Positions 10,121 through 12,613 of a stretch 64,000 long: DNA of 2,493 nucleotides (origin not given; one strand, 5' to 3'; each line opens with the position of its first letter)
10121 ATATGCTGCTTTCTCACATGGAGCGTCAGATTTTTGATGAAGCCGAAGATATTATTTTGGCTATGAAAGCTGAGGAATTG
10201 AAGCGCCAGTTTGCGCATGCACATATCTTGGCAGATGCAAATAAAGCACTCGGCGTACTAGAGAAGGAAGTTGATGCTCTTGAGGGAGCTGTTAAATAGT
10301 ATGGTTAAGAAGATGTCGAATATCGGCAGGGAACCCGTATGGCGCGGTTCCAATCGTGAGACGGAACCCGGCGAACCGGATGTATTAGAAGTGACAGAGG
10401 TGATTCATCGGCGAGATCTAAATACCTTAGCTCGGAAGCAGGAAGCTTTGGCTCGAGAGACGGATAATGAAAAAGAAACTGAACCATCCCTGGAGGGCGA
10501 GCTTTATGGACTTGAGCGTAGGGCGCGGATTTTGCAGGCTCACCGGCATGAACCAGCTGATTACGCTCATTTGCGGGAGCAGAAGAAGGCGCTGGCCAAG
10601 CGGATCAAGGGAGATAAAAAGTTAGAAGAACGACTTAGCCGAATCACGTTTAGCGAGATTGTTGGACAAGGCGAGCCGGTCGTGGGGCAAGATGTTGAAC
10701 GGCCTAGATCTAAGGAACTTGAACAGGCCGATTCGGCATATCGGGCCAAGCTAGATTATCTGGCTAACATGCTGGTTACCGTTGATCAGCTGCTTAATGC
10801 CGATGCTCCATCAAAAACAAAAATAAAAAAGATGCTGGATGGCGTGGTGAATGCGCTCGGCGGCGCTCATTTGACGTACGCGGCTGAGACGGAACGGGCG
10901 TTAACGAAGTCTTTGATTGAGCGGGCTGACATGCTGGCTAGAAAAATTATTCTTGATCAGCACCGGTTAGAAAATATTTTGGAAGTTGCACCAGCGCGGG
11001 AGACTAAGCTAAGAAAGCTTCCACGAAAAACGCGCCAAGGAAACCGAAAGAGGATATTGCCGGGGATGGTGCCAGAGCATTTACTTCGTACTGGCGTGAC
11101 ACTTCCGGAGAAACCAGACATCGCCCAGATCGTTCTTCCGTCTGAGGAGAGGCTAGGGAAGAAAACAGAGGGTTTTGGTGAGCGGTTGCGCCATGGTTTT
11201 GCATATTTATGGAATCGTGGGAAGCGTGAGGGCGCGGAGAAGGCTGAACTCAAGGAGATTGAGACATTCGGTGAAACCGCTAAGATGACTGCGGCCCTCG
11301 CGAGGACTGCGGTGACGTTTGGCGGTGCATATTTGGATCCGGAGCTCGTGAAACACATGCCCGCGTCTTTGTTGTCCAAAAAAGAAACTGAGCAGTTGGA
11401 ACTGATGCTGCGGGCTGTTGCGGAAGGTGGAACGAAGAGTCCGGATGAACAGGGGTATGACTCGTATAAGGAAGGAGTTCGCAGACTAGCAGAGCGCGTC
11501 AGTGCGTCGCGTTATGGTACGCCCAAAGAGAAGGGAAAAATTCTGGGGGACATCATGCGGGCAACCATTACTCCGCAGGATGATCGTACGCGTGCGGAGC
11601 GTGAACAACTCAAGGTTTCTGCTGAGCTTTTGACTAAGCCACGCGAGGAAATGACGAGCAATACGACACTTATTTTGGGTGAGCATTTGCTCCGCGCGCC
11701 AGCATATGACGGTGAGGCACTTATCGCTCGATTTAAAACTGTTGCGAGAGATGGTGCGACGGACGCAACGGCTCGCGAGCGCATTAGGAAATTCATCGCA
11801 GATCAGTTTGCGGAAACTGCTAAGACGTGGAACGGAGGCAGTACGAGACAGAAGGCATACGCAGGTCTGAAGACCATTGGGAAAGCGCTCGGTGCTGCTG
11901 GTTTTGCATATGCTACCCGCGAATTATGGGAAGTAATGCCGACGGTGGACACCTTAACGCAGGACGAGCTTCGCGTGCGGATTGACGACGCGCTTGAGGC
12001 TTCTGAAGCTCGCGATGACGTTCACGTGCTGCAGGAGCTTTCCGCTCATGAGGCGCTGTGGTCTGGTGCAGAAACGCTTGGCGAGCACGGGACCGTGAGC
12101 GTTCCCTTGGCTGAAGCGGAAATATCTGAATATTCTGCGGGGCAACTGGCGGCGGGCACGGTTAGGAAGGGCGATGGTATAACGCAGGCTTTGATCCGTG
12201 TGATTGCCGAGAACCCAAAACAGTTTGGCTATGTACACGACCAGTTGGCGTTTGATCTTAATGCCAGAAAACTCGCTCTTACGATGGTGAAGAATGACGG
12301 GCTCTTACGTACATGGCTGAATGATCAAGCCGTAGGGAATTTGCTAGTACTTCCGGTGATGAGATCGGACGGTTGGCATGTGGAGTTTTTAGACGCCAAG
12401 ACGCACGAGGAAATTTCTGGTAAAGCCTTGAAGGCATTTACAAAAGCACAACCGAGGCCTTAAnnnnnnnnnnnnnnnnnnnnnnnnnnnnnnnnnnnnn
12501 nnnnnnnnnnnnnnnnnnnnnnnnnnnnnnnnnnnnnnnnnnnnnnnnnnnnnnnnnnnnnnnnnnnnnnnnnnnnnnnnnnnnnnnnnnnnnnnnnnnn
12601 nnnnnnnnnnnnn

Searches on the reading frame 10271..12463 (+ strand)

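Call 56: search_protein_families(library=pfam, proteins=[window:10271-12463:+], max_evalue=0.001)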
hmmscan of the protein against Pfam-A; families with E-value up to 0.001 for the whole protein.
window:10271-12463:+ (730 aa): 1 family
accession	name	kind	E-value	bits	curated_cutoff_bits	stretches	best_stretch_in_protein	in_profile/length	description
PF19974.5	TCAD9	-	0.0006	19.5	40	0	485-631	103-248/429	Ternary complex associated domain 9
